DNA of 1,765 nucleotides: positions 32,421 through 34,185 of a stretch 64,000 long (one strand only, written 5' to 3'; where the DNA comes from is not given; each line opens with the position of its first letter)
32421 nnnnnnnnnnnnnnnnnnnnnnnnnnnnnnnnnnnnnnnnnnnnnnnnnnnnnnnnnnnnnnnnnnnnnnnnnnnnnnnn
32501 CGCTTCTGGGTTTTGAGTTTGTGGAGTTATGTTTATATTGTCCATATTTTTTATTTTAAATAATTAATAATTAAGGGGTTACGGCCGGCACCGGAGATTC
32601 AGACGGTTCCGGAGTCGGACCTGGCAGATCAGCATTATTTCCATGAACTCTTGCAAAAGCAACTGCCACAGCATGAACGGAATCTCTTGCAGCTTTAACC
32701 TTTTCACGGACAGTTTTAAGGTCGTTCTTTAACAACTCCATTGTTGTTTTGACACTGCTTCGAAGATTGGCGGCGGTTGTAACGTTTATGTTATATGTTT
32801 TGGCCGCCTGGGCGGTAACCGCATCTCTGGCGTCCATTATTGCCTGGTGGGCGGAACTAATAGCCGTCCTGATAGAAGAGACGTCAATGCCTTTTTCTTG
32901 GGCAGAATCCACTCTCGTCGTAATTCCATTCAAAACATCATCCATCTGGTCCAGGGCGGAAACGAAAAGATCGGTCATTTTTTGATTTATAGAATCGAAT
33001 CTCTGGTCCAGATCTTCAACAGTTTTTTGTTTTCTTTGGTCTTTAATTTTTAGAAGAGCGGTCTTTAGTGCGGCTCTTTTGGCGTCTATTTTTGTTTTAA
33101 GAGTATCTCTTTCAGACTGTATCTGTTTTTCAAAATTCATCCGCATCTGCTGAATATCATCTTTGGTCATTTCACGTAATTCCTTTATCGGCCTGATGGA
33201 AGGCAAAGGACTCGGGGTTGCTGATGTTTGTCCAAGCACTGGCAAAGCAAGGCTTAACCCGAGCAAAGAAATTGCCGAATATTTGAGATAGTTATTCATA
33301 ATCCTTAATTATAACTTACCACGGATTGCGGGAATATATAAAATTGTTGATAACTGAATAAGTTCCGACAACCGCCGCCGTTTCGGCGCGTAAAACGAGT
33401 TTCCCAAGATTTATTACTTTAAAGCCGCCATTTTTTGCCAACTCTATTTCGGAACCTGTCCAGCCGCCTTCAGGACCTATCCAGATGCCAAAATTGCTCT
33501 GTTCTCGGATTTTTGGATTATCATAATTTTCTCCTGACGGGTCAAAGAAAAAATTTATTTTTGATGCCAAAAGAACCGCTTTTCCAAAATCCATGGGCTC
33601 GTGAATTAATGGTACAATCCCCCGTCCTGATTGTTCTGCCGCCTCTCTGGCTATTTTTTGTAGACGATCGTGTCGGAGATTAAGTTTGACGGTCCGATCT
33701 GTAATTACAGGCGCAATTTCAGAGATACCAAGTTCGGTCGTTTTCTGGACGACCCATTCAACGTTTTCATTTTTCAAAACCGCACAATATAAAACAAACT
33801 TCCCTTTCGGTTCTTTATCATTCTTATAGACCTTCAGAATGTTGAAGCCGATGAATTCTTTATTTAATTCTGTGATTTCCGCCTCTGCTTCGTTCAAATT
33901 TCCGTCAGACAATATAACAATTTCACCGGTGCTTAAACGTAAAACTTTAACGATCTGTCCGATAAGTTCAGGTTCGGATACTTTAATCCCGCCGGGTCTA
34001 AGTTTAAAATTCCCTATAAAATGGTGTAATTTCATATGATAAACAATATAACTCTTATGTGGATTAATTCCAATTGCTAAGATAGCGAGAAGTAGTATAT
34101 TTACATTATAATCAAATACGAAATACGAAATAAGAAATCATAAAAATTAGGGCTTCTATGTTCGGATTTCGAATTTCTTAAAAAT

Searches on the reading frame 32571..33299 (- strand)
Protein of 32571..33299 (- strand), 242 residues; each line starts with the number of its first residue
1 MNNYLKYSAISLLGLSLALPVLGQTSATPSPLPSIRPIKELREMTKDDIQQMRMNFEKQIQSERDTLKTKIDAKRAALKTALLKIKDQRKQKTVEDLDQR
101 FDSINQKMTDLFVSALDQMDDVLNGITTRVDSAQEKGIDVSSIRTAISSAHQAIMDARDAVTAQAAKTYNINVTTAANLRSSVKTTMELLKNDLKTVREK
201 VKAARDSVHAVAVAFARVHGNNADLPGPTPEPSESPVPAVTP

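Call 8: search_protein_families(library=pfam, proteins=[window:32571-33299:-], max_evalue=0.1)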
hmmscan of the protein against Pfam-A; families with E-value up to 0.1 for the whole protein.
window:32571-33299:- (242 aa): 11 families
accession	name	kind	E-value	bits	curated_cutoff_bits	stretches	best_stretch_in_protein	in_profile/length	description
PF24564.1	DUF7605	-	0.00069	20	27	1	91-183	52-145/183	Domain of unknown function (DUF7605)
PF07324.16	DGCR6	-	0.0025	18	29.6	1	39-119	67-147/194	DiGeorge syndrome critical region 6 (DGCR6) protein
PF01442.23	Apolipoprotein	-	0.011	15.9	90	0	40-132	70-165/190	Apolipoprotein A1/A4/E domain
PF23735.1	KIF9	-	0.012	16.2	31.9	0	127-208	28-109/140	Kinesin-like protein KIF9 domain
PF04513.17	Baculo_PEP_C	-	0.026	15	38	1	47-134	41-119/140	Baculovirus polyhedron envelope protein, PEP, C terminus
PF05752.16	Calici_MSP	-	0.04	14.3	25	1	86-176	26-117/165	Calicivirus minor structural protein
PF05384.16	DegS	-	0.067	13.1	27.6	1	158-206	107-154/159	Sensor protein DegS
PF05478.16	Prominin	-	0.073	11.6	34.3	0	30-201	236-409/799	Prominin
PF05465.18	Halo_GVPC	-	0.082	13.6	22.4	0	140-161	1-22/32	Halobacterial gas vesicle protein C (GVPC) repeat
PF01544.23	CorA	-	0.083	12.6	27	0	81-210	94-224/292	CorA-like Mg2+ transporter protein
PF12051.14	DUF3533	-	0.09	12.2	27.6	0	104-210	97-208/380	Protein of unknown function (DUF3533)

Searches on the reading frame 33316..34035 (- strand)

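Call 8: search_protein_families(library=pfam, proteins=[window:33316-34035:-], max_evalue=0.1)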
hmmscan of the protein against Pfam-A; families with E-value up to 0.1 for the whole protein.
window:33316-34035:- (239 aa): 2 families
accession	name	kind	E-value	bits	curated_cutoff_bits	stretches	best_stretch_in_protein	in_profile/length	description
PF04452.19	Methyltrans_RNA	-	1.5e-39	135.7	23.9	1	76-223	4-159/165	RNA methyltransferase domain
PF20260.4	PUA_4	-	1.5e-07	31.9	23.9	1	28-62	9-43/48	RNA methyltransferase PUA domain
